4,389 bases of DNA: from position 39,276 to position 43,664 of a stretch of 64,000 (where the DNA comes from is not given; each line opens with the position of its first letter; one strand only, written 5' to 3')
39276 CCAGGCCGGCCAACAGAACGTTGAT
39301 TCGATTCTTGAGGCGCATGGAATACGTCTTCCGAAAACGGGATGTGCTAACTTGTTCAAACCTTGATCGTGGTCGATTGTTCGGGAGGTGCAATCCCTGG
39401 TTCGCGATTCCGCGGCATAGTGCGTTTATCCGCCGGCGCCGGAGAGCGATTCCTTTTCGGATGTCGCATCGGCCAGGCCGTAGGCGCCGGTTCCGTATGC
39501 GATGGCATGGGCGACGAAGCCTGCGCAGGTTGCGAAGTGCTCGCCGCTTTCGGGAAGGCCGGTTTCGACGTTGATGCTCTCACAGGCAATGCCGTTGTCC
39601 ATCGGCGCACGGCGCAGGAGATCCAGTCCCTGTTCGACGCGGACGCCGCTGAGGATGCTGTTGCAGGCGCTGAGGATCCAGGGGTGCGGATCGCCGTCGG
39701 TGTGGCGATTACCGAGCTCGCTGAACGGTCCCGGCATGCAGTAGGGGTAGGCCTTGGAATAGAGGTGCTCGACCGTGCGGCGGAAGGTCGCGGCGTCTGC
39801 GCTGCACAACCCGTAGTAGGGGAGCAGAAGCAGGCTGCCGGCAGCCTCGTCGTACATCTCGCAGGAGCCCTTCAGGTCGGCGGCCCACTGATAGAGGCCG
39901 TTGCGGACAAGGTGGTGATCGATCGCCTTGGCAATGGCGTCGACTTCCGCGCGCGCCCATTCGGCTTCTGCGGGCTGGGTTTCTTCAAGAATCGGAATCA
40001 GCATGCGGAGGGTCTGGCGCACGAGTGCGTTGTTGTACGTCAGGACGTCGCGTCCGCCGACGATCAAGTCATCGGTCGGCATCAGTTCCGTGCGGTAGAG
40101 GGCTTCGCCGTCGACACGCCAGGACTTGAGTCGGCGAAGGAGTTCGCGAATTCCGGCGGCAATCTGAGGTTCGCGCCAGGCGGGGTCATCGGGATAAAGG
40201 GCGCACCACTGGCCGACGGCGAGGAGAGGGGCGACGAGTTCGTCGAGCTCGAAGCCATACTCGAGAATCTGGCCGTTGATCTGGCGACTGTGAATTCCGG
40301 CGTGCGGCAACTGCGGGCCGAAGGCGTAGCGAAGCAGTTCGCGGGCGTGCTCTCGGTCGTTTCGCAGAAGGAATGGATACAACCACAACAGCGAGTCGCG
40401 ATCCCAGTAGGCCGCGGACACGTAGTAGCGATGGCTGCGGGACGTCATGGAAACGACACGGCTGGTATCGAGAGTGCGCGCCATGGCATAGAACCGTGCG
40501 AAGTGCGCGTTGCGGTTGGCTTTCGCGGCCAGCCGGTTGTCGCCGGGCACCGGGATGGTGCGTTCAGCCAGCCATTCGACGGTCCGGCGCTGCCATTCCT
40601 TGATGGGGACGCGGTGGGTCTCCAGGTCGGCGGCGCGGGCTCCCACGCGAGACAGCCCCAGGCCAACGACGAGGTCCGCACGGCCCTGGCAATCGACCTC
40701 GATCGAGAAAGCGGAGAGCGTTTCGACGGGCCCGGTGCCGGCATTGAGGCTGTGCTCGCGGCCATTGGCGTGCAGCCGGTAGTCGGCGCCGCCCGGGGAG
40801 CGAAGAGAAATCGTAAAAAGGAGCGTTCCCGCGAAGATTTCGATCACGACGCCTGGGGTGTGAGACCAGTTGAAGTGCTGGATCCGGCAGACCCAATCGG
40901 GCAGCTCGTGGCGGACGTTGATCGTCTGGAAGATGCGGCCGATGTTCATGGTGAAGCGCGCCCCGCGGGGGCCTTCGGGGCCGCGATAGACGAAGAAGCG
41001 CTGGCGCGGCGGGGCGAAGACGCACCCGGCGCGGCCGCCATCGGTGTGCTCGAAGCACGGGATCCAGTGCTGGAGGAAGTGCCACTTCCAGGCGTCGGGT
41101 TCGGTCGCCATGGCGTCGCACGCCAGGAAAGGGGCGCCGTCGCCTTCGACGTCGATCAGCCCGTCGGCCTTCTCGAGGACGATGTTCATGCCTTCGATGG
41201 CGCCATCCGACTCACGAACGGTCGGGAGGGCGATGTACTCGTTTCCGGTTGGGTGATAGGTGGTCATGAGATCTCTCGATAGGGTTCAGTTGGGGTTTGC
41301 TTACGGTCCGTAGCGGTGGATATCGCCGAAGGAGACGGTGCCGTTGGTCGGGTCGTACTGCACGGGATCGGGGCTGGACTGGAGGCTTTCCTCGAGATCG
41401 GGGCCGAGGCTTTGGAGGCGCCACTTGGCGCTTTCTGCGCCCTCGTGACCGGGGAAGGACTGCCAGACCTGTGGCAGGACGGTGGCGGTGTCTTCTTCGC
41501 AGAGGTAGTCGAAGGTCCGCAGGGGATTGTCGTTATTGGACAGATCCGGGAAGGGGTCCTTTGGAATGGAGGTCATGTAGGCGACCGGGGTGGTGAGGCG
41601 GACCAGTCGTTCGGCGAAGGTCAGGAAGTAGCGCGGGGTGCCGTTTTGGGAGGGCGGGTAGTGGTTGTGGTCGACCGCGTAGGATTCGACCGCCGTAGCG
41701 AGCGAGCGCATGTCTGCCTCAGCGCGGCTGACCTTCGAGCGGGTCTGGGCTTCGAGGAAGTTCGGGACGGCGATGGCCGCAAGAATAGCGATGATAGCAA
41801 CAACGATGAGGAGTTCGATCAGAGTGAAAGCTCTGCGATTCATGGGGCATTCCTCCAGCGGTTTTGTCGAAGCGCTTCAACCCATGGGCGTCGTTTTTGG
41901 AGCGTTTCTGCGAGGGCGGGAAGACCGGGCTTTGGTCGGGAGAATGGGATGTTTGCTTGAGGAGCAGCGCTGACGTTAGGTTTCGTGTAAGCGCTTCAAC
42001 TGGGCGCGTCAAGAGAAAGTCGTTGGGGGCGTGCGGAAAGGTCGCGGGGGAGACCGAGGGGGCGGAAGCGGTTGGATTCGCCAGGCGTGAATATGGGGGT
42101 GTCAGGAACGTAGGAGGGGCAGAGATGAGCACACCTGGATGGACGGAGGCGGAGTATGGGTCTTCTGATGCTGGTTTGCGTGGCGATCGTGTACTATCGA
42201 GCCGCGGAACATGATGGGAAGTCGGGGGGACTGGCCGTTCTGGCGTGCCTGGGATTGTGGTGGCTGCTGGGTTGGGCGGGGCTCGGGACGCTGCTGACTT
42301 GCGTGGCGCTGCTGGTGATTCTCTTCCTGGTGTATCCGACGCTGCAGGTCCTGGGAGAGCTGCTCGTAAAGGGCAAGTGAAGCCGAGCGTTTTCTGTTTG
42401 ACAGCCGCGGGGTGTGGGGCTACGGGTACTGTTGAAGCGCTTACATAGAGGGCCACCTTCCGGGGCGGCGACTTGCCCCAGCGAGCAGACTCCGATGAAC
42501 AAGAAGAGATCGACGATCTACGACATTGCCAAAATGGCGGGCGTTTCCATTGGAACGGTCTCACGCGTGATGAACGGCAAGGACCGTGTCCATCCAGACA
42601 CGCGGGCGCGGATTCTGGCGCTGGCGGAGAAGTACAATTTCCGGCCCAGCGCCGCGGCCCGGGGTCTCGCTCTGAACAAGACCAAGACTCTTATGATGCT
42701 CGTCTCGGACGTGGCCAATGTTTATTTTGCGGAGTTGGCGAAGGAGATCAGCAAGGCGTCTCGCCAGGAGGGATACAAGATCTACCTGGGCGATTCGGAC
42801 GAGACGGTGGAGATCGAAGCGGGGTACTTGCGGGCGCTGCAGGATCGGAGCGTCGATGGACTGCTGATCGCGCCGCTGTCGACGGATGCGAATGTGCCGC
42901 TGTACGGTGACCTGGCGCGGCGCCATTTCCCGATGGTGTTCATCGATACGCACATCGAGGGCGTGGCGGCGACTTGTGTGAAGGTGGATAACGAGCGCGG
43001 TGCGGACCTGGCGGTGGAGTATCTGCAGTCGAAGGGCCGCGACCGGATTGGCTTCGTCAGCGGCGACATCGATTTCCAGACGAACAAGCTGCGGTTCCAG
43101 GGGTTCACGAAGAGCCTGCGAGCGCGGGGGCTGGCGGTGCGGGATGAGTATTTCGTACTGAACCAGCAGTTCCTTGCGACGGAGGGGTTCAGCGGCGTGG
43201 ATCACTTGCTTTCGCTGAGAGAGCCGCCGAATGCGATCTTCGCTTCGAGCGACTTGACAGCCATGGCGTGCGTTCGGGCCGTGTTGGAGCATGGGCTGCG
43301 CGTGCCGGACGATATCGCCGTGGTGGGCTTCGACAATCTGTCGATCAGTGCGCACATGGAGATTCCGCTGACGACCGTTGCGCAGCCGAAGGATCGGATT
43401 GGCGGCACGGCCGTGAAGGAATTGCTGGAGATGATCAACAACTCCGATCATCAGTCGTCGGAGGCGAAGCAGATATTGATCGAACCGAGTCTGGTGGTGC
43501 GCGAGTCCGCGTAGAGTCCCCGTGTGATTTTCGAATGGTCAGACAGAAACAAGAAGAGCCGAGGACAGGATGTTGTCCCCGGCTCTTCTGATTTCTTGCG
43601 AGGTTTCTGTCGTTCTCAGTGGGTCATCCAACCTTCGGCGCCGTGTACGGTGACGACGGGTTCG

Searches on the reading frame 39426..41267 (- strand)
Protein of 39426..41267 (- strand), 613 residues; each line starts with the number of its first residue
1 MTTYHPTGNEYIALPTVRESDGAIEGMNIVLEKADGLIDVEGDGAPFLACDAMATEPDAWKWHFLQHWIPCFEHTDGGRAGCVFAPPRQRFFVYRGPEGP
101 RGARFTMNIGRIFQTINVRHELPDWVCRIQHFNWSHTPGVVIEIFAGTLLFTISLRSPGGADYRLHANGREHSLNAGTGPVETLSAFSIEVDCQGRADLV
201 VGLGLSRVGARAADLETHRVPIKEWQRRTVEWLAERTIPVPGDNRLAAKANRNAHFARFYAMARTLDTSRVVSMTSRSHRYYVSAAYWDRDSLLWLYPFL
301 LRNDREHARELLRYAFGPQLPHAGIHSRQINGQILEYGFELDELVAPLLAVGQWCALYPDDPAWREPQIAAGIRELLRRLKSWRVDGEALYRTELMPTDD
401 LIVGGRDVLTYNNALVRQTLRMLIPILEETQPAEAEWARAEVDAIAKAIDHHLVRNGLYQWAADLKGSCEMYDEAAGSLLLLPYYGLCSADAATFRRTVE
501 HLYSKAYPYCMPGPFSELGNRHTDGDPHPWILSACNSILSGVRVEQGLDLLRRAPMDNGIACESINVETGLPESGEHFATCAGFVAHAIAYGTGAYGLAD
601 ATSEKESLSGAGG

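Call 18: search_protein_families(library=pfam, proteins=[window:39426-41267:-])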
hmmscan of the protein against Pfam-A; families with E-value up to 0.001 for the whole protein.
window:39426-41267:- (613 aa): 1 family
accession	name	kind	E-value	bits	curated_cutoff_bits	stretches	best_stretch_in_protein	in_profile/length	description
PF06824.17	Glyco_hydro_125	-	2.9e-10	40.1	23.4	1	390-583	207-407/414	Metal-independent alpha-mannosidase (GH125)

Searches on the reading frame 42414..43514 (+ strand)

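Call 18: search_protein_families(library=pfam, proteins=[window:42414-43514:+])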
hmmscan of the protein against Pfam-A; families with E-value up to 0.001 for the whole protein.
window:42414-43514:+ (366 aa): 5 families
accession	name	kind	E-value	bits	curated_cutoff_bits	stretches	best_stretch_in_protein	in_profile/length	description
PF13377.12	Peripla_BP_3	-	1.8e-33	116.4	26.5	1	201-365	1-166/167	Periplasmic binding protein-like domain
PF00532.27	Peripla_BP_1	-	4.3e-25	89.2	22.2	1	91-354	2-271/281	Periplasmic binding proteins and sugar binding domain of LacI family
PF13407.12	Peripla_BP_4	-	9.6e-17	61.8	35.1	1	96-313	4-223/258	Periplasmic binding protein domain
PF00356.27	LacI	-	4.8e-16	58.7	27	1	34-79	1-46/46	Bacterial regulatory proteins, lacI family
PF13560.12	HTH_31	-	0.00099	19.8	27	0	37-77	19-57/64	Helix-turn-helix domain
